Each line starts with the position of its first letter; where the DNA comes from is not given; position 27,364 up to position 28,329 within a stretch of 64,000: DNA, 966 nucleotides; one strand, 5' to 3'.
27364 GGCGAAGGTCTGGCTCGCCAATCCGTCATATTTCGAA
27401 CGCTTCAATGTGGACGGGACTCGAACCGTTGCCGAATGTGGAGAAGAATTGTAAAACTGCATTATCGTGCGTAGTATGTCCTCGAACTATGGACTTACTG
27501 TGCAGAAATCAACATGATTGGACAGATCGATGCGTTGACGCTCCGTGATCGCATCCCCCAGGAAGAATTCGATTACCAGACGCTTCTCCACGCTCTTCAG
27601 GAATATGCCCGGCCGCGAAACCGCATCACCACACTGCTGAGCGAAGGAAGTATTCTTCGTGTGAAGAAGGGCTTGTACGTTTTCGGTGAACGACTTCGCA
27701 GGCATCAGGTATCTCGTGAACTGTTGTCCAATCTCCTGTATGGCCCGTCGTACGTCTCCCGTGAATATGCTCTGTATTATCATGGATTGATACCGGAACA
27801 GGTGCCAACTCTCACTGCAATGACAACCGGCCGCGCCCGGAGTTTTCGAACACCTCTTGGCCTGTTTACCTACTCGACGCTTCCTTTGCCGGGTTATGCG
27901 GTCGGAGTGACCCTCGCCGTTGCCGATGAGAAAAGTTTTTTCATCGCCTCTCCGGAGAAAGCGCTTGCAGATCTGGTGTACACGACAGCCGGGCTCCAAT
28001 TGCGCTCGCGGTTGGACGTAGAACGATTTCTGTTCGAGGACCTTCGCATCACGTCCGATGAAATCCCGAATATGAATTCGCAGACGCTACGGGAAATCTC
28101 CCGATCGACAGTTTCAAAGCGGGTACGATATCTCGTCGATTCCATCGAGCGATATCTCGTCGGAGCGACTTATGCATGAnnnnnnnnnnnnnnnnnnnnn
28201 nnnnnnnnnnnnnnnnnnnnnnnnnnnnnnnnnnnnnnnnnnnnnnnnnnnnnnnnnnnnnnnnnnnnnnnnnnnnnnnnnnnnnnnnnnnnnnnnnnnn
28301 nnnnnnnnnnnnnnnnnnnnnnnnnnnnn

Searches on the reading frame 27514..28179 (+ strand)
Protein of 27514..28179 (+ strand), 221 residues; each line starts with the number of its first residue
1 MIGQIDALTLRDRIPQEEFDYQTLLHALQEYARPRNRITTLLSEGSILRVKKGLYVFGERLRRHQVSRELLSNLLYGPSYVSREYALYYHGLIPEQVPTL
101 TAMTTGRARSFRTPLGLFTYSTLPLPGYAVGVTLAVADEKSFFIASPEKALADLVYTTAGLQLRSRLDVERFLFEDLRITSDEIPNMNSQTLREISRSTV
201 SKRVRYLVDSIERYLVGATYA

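Call 87: search_protein_families(library=padloc, proteins=[window:27514-28179:+], max_evalue=0.001)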
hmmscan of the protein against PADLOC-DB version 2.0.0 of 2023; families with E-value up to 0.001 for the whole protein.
window:27514-28179:+ (221 aa): 11 families
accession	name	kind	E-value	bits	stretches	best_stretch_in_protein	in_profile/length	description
PDLC02230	AbiEi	-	4.3e-63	210.5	1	17-213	2-191/192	AbiEi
PDLC02272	AbiEi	-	5.4e-35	119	1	15-208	12-195/200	AbiEi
PDLC02241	AbiEi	-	2.5e-32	110.3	1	8-208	4-195/199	AbiEi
PDLC02240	AbiEi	-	1.3e-27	94.7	1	8-215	11-214/216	AbiEi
PDLC02274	AbiEi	-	6.8e-21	72.9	1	36-215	36-214/217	AbiEi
PDLC02232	AbiEi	-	2.8e-14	51.4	1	34-158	37-163/177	AbiEi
PDLC02255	AbiEi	-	2.3e-09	35.1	1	24-160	23-150/186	AbiEi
PDLC02267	AbiEi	-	6.3e-09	33.6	1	32-156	35-153/252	AbiEi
PDLC02225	AbiEi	-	1.1e-07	29.8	1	28-156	25-146/198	AbiEi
PDLC02265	AbiEi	-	0.00014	19.7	1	28-155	22-148/198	AbiEi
PDLC02238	AbiEi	-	0.00024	18.9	1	28-109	9-83/180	AbiEi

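Call 88: search_protein_families(library=pfam, proteins=[window:27514-28179:+], max_evalue=0.001)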
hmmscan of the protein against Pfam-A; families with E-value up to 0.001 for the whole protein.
window:27514-28179:+ (221 aa): 0 families
